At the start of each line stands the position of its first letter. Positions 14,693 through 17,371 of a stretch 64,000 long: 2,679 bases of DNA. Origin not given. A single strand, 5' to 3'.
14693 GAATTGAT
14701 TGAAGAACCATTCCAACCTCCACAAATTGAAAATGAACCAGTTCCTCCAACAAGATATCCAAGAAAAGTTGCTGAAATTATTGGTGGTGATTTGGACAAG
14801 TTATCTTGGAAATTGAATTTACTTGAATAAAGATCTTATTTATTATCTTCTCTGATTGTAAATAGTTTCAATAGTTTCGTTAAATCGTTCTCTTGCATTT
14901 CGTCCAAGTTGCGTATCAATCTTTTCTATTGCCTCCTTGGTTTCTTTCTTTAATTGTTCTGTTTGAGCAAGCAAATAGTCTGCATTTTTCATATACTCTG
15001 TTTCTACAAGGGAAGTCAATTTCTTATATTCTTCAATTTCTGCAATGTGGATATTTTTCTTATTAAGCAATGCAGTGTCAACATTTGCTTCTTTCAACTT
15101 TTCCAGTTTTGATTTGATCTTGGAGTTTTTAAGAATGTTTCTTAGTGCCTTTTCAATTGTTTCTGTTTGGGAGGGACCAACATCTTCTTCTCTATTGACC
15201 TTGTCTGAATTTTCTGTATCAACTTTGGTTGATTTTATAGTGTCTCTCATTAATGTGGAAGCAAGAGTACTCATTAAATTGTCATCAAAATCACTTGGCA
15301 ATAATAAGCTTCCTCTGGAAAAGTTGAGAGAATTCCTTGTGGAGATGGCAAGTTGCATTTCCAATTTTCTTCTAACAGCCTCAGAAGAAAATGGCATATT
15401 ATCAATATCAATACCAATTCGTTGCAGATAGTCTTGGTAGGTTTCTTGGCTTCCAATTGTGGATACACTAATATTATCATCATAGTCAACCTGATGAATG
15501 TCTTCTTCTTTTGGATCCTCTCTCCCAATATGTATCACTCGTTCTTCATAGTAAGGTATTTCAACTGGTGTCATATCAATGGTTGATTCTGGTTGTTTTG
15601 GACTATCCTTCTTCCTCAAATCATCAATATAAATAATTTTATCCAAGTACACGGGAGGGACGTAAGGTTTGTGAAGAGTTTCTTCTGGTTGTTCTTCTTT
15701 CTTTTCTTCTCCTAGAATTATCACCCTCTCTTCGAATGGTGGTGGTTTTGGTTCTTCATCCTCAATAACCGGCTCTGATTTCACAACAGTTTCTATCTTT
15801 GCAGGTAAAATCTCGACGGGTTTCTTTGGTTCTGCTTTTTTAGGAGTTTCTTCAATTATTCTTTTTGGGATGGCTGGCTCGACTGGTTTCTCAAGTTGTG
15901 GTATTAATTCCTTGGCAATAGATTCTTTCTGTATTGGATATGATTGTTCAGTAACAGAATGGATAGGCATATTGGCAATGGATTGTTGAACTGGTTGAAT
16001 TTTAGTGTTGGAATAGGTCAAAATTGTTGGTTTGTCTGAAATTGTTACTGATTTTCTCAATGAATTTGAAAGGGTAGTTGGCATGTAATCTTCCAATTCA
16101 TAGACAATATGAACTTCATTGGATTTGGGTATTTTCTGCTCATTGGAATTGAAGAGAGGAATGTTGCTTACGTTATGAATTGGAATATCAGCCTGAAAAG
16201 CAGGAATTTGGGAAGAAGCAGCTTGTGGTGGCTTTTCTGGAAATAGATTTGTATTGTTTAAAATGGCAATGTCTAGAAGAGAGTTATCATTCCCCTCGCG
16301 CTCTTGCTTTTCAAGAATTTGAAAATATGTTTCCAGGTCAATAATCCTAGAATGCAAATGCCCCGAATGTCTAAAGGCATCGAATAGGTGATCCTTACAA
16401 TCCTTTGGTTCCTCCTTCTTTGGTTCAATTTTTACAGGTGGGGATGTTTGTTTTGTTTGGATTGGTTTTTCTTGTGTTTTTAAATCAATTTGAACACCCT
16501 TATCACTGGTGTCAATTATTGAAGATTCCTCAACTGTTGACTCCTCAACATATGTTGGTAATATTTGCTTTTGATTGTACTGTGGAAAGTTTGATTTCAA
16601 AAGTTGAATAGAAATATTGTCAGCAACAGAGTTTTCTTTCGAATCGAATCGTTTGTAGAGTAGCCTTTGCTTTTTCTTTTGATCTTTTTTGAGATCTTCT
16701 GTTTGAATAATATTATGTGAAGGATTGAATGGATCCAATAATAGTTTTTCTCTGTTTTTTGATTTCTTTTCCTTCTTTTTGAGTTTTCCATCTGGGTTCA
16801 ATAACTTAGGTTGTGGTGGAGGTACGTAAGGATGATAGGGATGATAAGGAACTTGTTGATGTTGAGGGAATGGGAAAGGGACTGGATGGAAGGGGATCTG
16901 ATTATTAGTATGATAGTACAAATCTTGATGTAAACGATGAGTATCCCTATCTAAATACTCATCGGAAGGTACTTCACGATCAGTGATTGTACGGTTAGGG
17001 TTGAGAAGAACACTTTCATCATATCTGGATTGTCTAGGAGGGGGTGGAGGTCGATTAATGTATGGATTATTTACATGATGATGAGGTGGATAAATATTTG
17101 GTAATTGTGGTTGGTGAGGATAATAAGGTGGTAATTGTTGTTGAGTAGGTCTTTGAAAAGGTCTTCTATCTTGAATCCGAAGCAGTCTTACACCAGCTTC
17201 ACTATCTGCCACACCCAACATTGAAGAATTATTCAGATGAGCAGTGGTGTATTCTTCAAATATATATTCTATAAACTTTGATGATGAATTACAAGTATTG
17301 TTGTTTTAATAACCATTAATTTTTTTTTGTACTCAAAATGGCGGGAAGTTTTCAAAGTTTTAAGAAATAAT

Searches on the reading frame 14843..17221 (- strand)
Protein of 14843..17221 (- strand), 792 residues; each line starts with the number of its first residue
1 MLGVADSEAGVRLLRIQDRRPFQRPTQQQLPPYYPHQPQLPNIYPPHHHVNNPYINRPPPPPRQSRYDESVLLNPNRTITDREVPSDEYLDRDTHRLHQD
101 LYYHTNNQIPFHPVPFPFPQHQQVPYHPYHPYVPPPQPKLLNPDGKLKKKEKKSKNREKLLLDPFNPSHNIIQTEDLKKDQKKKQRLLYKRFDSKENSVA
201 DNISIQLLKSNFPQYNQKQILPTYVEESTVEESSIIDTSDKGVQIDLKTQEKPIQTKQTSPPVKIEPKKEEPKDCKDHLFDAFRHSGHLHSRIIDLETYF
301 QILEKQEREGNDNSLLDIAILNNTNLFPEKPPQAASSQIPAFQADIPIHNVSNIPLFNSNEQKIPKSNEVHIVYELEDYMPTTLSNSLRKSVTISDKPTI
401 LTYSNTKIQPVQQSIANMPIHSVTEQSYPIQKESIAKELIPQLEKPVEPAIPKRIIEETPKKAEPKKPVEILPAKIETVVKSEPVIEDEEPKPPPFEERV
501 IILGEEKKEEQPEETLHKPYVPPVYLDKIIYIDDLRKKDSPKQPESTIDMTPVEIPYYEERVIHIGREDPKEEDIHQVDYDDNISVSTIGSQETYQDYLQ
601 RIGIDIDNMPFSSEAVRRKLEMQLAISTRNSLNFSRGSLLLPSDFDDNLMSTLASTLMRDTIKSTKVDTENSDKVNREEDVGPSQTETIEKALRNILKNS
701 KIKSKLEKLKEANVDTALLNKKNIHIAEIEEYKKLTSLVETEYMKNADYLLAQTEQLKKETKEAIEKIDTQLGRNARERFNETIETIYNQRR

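Call 8: search_protein_families(library=pfam, proteins=[window:14843-17221:-], max_evalue=0.01)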
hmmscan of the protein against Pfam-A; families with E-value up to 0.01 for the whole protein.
window:14843-17221:- (792 aa): 0 families

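Call 73: search_solved_structures(query=window:14843-17221:-, max_evalue=0.1)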
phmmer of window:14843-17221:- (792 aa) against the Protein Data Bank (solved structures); distinct sequences matched with E-value up to 0.1: 0.
